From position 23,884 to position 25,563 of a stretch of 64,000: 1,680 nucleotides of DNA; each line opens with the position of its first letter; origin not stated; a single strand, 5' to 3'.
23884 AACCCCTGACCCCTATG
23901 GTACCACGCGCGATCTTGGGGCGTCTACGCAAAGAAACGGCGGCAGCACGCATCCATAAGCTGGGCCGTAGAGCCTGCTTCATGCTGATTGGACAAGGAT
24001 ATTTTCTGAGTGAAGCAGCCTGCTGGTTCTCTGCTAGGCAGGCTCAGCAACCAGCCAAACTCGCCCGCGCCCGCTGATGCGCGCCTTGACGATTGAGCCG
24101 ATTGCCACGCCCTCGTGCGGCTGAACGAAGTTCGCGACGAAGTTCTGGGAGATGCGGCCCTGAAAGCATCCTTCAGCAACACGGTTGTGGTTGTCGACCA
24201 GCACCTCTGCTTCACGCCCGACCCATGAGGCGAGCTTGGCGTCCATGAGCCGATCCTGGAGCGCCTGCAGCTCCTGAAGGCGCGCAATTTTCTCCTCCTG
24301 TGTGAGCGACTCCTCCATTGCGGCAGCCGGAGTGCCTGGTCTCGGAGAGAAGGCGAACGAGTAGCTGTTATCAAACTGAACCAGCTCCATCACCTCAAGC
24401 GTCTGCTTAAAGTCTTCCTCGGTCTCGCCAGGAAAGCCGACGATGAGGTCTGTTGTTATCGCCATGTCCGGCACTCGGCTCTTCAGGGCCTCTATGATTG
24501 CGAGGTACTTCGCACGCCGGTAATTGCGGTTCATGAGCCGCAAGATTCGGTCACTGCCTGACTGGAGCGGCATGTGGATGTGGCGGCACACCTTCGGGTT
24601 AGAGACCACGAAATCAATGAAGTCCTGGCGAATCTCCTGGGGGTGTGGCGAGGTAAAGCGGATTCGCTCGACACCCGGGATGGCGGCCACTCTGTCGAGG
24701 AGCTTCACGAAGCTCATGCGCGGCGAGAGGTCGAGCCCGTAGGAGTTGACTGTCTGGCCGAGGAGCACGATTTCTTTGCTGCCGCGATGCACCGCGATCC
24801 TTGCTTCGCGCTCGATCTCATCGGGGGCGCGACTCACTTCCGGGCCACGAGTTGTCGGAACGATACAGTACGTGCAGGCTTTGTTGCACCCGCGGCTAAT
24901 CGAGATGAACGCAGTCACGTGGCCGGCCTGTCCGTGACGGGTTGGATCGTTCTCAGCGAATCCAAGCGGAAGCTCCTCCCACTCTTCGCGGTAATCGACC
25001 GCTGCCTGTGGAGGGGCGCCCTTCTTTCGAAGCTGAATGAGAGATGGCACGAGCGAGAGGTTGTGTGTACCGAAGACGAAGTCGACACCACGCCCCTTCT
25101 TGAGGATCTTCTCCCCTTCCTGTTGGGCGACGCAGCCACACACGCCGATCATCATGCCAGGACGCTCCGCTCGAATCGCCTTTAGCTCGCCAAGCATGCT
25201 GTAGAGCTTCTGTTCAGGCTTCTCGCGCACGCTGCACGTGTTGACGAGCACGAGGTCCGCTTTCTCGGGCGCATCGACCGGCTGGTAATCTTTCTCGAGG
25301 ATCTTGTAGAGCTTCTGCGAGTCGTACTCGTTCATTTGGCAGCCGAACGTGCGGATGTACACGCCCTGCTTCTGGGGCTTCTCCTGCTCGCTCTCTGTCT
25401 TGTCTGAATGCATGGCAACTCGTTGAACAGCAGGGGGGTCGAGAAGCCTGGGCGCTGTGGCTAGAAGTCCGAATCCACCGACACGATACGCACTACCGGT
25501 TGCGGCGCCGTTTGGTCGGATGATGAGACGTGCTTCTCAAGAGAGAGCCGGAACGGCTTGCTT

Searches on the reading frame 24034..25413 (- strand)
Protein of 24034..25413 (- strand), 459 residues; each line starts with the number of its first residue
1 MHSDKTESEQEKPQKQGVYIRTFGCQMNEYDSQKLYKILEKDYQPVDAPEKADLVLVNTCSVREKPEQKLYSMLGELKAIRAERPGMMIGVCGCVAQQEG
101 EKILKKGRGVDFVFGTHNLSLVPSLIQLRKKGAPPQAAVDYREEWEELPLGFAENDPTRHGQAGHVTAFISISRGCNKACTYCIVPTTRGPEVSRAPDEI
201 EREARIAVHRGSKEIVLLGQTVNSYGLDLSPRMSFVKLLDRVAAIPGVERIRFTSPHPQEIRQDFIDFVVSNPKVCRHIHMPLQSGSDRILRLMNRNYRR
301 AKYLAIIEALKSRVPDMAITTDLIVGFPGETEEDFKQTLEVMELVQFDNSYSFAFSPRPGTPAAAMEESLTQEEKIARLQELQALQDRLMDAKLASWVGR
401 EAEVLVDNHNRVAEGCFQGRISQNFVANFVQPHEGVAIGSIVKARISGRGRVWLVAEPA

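Call 16: search_protein_families(library=pfam, proteins=[window:24034-25413:-], max_evalue=0.001)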
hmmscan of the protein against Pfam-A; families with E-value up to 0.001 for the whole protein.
window:24034-25413:- (459 aa): 2 families
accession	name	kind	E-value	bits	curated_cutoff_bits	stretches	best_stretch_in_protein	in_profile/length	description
PF04055.27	Radical_SAM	-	1.9e-30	106.7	29.5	1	170-340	1-164/166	Radical SAM superfamily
PF00919.26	UPF0004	-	2.7e-30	104.7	27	1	18-115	2-98/98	Uncharacterized protein family UPF0004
